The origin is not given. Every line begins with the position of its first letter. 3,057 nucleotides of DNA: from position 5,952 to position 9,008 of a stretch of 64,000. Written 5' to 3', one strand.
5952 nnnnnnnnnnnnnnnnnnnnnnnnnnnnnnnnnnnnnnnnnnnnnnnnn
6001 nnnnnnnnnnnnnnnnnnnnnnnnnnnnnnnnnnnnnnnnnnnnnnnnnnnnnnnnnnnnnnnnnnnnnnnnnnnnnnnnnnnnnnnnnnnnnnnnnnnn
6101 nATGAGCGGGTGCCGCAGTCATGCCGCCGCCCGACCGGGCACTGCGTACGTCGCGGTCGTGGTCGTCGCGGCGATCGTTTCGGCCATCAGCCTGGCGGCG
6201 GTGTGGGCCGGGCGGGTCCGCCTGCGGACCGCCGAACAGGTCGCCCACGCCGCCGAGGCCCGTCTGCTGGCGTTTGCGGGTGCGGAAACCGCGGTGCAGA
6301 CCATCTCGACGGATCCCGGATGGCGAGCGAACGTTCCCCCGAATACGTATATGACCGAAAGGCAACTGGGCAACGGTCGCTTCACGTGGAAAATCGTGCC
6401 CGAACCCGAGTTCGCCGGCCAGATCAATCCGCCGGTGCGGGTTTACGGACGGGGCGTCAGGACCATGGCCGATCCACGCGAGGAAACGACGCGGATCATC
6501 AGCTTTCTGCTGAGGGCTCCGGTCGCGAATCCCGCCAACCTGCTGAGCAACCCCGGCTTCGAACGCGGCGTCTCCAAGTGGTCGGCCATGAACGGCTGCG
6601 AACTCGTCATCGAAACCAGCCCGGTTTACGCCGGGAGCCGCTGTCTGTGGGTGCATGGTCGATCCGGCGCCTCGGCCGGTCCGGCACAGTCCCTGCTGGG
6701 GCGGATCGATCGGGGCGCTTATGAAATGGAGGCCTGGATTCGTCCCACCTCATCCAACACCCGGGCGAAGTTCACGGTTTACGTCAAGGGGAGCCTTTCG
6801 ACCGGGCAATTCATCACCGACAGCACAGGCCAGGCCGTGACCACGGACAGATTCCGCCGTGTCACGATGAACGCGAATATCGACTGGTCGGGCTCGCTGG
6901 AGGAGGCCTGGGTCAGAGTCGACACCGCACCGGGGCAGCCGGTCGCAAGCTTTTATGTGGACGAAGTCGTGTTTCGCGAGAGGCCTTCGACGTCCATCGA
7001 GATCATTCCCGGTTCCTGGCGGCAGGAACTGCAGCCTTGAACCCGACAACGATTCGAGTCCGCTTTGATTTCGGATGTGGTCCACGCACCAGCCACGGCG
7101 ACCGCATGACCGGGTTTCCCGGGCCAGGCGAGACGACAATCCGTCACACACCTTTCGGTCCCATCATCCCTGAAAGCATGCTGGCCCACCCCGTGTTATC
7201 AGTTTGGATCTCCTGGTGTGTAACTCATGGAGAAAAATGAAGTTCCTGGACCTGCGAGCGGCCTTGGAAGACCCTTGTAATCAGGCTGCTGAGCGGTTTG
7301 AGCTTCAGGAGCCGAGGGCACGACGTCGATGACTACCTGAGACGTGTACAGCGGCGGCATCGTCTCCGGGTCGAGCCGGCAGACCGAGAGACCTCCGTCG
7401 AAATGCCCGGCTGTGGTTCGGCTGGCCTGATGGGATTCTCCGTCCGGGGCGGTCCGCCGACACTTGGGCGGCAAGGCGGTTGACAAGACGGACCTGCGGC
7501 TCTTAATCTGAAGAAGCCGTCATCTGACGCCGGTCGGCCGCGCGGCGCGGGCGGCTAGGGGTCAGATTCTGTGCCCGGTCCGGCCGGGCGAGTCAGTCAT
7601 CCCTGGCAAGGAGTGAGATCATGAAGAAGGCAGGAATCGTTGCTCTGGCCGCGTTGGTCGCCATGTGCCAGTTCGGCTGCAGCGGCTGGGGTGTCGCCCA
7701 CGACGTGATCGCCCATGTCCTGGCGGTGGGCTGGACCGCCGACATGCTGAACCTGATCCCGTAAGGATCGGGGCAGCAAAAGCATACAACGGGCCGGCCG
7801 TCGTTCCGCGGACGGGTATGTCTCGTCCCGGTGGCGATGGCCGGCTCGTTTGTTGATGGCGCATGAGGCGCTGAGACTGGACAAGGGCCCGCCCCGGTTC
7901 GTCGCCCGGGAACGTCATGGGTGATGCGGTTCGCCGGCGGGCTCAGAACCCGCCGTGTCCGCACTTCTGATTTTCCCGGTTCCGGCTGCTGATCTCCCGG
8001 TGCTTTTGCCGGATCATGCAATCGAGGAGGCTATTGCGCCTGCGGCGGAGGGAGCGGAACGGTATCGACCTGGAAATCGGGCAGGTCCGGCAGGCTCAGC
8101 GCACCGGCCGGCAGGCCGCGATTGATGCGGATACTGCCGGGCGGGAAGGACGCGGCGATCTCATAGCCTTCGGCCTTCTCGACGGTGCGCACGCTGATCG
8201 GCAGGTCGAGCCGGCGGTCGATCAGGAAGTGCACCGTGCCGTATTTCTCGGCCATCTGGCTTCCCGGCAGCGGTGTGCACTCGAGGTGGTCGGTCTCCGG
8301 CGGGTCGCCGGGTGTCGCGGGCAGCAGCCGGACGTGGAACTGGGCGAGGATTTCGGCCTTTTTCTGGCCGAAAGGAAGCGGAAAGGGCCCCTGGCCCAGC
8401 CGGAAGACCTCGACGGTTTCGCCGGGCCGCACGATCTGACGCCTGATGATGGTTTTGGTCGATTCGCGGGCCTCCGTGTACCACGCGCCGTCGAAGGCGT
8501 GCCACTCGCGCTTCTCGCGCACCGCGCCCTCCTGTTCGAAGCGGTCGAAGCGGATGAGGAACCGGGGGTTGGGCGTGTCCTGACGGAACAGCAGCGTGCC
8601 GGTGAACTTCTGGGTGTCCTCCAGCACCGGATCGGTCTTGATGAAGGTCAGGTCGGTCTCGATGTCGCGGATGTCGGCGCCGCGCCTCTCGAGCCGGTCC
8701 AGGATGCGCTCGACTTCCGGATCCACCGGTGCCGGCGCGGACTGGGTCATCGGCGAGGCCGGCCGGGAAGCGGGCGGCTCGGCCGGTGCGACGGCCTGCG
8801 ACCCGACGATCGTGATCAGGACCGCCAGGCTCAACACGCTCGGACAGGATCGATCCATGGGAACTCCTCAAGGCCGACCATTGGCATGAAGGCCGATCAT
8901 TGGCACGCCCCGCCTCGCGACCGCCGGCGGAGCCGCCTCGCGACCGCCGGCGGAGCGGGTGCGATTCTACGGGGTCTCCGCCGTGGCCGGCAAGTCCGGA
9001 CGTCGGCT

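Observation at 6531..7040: GspK/PilX-like pseudopilin fused to a carbohydrate-binding-module-like domain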

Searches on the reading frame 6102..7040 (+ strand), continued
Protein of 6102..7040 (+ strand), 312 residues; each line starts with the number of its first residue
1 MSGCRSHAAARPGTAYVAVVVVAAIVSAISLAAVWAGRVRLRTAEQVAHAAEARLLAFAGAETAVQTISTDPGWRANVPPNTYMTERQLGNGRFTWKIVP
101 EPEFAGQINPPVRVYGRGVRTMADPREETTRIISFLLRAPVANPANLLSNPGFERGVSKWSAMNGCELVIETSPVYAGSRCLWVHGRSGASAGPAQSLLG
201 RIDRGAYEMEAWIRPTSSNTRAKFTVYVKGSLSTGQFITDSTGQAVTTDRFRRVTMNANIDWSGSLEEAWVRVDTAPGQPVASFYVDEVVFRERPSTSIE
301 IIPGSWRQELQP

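Call 66: list_cluster_members(proteins=[P0001, P0003, P0005, P0006, P0007, P0009, P0012, P0014, P0023, P0034])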
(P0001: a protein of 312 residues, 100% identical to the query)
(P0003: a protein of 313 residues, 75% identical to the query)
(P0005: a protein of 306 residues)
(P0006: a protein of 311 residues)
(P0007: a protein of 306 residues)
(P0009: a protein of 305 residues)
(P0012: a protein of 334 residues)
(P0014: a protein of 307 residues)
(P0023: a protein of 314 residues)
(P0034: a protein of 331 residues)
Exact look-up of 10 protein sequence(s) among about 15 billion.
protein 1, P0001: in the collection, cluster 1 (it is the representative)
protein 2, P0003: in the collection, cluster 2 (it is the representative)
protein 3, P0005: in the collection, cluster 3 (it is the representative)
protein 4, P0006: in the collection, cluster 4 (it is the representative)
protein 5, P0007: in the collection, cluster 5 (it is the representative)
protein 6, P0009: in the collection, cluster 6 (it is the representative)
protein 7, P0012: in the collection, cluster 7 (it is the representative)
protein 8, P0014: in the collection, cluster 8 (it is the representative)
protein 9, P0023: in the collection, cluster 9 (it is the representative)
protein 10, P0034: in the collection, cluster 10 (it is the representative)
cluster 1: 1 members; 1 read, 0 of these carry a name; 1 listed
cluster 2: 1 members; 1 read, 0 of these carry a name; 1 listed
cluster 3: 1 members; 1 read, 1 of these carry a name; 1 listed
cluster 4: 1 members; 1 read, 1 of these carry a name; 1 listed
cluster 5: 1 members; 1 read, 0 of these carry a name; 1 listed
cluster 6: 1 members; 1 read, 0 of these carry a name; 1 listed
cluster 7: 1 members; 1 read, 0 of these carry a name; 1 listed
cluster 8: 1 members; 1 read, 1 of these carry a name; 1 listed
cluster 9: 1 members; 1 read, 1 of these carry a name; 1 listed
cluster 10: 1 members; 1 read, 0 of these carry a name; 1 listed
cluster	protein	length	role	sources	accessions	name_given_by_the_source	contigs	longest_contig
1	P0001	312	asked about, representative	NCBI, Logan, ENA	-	-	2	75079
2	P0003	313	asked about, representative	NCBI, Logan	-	-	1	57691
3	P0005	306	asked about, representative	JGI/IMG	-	hypothetical protein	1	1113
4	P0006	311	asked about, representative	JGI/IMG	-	hypothetical protein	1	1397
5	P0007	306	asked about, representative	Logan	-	-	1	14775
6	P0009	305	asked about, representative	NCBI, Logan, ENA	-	-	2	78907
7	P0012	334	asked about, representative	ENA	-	-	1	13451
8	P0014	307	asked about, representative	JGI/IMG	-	hypothetical protein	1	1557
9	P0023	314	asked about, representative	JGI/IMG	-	Tfp pilus assembly protein PilX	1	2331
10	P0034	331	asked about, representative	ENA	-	-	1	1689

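Call 73: search_protein_families(library=ncbifam, proteins=[L009:1511-3256:+, L009:3253-4494:+, L009:4491-5501:+, L009:5498-6100:+, L009:6097-6657:+, L009:6705-7283:+, L009:7390-7863:+, L009:7896-8387:+, L009:8398-9504:+, L009:9501-10004:+], max_evalue=0.001)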
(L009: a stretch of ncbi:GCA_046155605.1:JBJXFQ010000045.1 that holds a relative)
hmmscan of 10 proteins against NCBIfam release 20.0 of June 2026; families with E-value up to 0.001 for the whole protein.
L009:1511-3256:+ (581 aa): 21 families
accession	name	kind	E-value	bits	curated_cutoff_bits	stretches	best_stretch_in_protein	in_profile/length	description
TIGR02533.1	type_II_gspE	equivalog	2.3e-173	577.3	630.25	1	89-565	11-486/486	type II secretion system ATPase GspE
TIGR02538.1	type_IV_pilB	equivalog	2.2e-172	574.6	675.65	1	12-566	2-563/564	type IV-A pilus assembly ATPase PilB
NF053534.1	T4PilAsmATPsTfpB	equivalog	1e-138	463.3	850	1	77-565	92-582/584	type IV pilus assembly ATPase TfpB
NF007755.0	PRK10436.1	equivalog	2.5e-132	441.8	617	1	99-568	26-462/465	type II secretion system protein GspE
NF041000.1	ATPase_ComGA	equivalog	2.2e-76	256.4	300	1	195-458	4-266/267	competence type IV pilus ATPase ComGA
TIGR01420.1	pilT_fam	subfamily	4.3e-52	177.5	319.1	1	195-458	6-269/343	PilT/PilU family type 4a pilus ATPase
TIGR02525.1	plasmid_TraJ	equivalog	5.2e-24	84.9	368.3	1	299-437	131-272/372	plasmid transfer ATPase TraJ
TIGR02524.1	dot_icm_DotB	equivalog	1.1e-17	64.3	463.3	1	321-435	134-257/358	Dot/Icm type IV secretion system ATPase DotB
NF058587.1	archaellum_moto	equivalog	5e-17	61.8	550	1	304-439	258-398/527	archaellum flagellar ATPase motor FlaI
TIGR02782.1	TrbB_P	equivalog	3.7e-15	56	304.55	1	323-437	138-255/303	P-type conjugative transfer ATPase TrbB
TIGR02788.1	VirB11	equivalog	1.6e-14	53.6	249.95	1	323-442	146-270/308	P-type DNA transfer ATPase VirB11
NF053729.1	c-di-GMP_motif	domain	7.2e-14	51.3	38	1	11-60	1-52/53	cyclic di-GMP-binding domain-containing protein, MshE-related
NF010469.0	PRK13894.1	subfamily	5.5e-13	49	508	1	321-435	149-265/320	conjugal transfer ATPase TrbB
NF010407.0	PRK13833.1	subfamily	1.1e-12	48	499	1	324-440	147-265/323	conjugal transfer protein TrbB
NF008411.1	PRK11234.1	equivalog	2.2e-12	46.2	1170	1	8-138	480-611/723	cyclic di-3',5'-guanylate-activated glycosyltransferase NfrB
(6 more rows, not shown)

L009:3253-4494:+ (413 aa): 6 families
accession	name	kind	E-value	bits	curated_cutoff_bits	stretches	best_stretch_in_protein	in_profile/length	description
TIGR02120.1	GspF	equivalog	9.9e-101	337.9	424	1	4-402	2-400/401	type II secretion system inner membrane protein GspF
NF052607.1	T4PiliAsmPilCThrm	equivalog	9.5e-83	278.5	700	1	4-399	5-400/406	type IV pilus assembly protein PilC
NF052606.1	T4PiliAsmPilCMyx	equivalog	4.3e-70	236.6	700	1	7-400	26-415/419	type IV pilus assembly protein PilC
NF007861.0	PRK10573.1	equivalog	2.3e-64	217.9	401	1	56-403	50-398/401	protein transport protein HofC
NF047826.1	T3SSXpsF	equivalog_domain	4.5e-56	190.4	650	1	3-403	4-404/405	type II secretion system protein XpsF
NF041012.2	T4P_ComGB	equivalog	6.2e-37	127.7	240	1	66-399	2-330/332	competence type IV pilus assembly protein ComGB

L009:4491-5501:+ (336 aa): 1 family
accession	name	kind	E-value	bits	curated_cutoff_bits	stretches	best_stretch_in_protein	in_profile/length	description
TIGR01175.1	pilM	subfamily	7.9e-10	38.2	133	1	137-329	142-345/348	type IV pilus assembly protein PilM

L009:5498-6100:+ (200 aa): 0 families

L009:6097-6657:+ (186 aa): 1 family
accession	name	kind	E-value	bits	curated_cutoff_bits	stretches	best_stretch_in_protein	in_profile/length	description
NF040576.1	T2SS_GspM_XpsM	equivalog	4.7e-05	23.1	60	1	20-146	9-139/180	type II secretion system protein GspM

L009:6705-7283:+ (192 aa): 0 families

L009:7390-7863:+ (157 aa): 6 families
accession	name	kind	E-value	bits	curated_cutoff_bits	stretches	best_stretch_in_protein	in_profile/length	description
TIGR01710.1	typeII_sec_gspG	equivalog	3.2e-09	36.9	88.85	1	6-70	1-64/134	type II secretion system major pseudopilin GspG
NF041775.1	typeIV_PilA_Myxo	equivalog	1.2e-08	35.2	400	1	4-95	9-95/214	type IV pilin protein PilA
NF007862.0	PRK10574.1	equivalog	2.8e-07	30.7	138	1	5-64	4-63/145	prepilin peptidase-dependent pilin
NF040999.1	pilin_ComGC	equivalog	9.5e-06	25.7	75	1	6-73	2-68/84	competence type IV pilus major pilin ComGC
TIGR02532.1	IV_pilin_GFxxxE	domain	3.2e-05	23.6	16.3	1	6-28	2-24/24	prepilin-type N-terminal cleavage/methylation domain-containing protein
TIGR01708.2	typeII_sec_gspH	equivalog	6.5e-05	23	80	1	6-60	2-53/169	type II secretion system minor pseudopilin GspH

L009:7896-8387:+ (163 aa): 5 families
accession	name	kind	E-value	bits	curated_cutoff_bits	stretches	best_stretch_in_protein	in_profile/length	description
TIGR02532.1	IV_pilin_GFxxxE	domain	2.1e-06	27.3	16.3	1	12-34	2-24/24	prepilin-type N-terminal cleavage/methylation domain-containing protein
TIGR01708.2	typeII_sec_gspH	equivalog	3.7e-06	27.1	80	1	12-73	2-63/169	type II secretion system minor pseudopilin GspH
TIGR01710.1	typeII_sec_gspG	equivalog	1.2e-05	25.3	88.85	1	12-53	1-42/134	type II secretion system major pseudopilin GspG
NF040982.1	ComGD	equivalog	7e-05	23.2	70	1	12-85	2-75/139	competence type IV pilus minor pilin ComGD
NF007862.0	PRK10574.1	equivalog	0.0004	20.5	138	1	12-42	5-35/145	prepilin peptidase-dependent pilin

L009:8398-9504:+ (368 aa): 1 family
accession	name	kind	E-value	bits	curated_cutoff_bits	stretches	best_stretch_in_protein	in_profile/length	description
TIGR02532.1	IV_pilin_GFxxxE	domain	2.1e-05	24.2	16.3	1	2-24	1-23/24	prepilin-type N-terminal cleavage/methylation domain-containing protein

L009:9501-10004:+ (167 aa): 0 families

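Call 75: search_protein_families(library=pfam, proteins=[L037:5278-5760:+], max_evalue=1)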
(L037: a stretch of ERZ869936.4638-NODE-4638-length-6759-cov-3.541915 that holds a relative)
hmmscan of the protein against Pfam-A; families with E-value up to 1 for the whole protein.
L037:5278-5760:+ (160 aa): 1 family
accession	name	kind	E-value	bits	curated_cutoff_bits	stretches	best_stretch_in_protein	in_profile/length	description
PF14341.11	PilX_N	-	0.0017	18.7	25.5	1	27-69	10-51/51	PilX N-terminal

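Call 82: search_protein_families(library=pfam, proteins=[P0010, P0016, P0018, P0021, P0022, P0025, P0028, P0033, P0037], max_evalue=0.00001)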
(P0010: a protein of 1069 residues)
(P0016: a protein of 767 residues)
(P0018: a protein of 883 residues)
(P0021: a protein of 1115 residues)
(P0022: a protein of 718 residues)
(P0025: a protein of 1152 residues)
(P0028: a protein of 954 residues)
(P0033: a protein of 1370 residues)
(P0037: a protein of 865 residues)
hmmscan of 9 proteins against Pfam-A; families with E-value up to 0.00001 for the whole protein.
P0010 (1069 aa): 3 families
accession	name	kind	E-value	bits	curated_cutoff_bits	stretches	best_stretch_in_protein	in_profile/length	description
PF02018.23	CBM_4_9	-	2.8e-30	105.9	25.9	2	761-892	2-134/136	Carbohydrate binding domain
PF13004.13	BACON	-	2.5e-14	53.4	25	1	703-752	3-61/61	Putative binding domain, N-terminal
PF19190.6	BACON_2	-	3.6e-06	27.3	25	0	689-741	17-79/94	Viral BACON domain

P0016 (767 aa): 1 family
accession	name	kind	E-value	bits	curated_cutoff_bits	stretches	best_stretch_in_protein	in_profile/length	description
PF02018.23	CBM_4_9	-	3e-21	76.7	25.9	2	245-377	2-132/136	Carbohydrate binding domain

P0018 (883 aa): 1 family
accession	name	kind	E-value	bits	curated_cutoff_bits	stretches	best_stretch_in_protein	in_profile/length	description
PF02018.23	CBM_4_9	-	1.6e-94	313.9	25.9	5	104-239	1-134/136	Carbohydrate binding domain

P0021 (1115 aa): 3 families
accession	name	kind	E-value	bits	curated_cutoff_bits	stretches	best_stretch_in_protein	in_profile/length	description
PF02018.23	CBM_4_9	-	3.6e-38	131.5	25.9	3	662-791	3-131/136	Carbohydrate binding domain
PF00331.26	Glyco_hydro_10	-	7.3e-34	117.8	22.1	1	2-127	192-310/311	Glycosyl hydrolase family 10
PF11721.14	Malectin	-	4.2e-26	92.3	23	1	152-282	3-142/163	Malectin domain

P0022 (718 aa): 2 families
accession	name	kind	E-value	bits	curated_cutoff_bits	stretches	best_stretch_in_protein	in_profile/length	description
PF01270.23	Glyco_hydro_8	-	6.2e-60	203.5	24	1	74-395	24-338/341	Glycosyl hydrolases family 8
PF02018.23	CBM_4_9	-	5.1e-33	114.8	25.9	2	572-701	2-132/136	Carbohydrate binding domain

P0025 (1152 aa): 2 families
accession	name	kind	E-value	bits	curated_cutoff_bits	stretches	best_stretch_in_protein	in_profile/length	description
PF02018.23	CBM_4_9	-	7.3e-85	282.6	25.9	4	184-316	2-135/136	Carbohydrate binding domain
PF12708.12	Pect-lyase_RHGA_epim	-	1.8e-10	41.4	27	1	539-623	9-86/213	Rhamnogalacturonase A/epimerase, pectate lyase-like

P0028 (954 aa): 3 families
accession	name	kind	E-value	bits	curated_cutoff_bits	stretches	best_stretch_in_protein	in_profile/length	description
PF02018.23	CBM_4_9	-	1.2e-53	181.6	25.9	4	515-607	1-95/136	Carbohydrate binding domain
PF21275.2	Thi_PPkinase_C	-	9e-06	25.9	27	0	757-787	27-55/69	Thiamin pyrophosphokinase, substrate-binding domain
PF14307.12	Glyco_tran_WbsX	-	9.6e-06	25.7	25.1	0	262-356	266-350/350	Glycosyltransferase WbsX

P0033 (1370 aa): 4 families
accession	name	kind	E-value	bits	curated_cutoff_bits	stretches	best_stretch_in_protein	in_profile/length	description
PF02018.23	CBM_4_9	-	2e-35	122.6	25.9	3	34-167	2-133/136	Carbohydrate binding domain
PF00395.25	SLH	-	1.9e-30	105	20.8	3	1188-1230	1-43/44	S-layer homology domain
PF00754.31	F5_F8_type_C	-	2.3e-14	54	28.2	1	514-622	3-125/127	F5/8 type C domain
PF22633.2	F5_F8_type_C_2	-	3.9e-13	50.3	27.8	1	526-610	1-91/91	NedA-like, galactose-binding domain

P0037 (865 aa): 1 family
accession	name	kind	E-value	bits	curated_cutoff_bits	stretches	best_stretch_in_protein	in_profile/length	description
PF02018.23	CBM_4_9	-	3.2e-37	128.4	25.9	3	719-850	2-132/136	Carbohydrate binding domain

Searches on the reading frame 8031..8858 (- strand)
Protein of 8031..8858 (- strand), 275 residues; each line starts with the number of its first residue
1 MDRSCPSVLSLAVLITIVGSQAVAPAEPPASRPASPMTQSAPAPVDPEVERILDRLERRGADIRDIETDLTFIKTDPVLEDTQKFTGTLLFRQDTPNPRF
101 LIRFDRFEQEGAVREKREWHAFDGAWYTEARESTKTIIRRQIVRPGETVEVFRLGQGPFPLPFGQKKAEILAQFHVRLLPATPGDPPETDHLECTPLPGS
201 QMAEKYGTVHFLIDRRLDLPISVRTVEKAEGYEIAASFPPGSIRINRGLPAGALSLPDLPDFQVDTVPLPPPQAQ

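Call 75: search_protein_families(library=pfam, proteins=[window:8031-8858:-], max_evalue=1)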
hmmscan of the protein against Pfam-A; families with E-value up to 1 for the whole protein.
window:8031-8858:- (275 aa): 1 family
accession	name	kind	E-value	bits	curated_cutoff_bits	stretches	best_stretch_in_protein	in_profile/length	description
PF03058.19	Sar8_2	-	0.36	11.8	31.7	1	9-40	11-39/85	Sar8.2 family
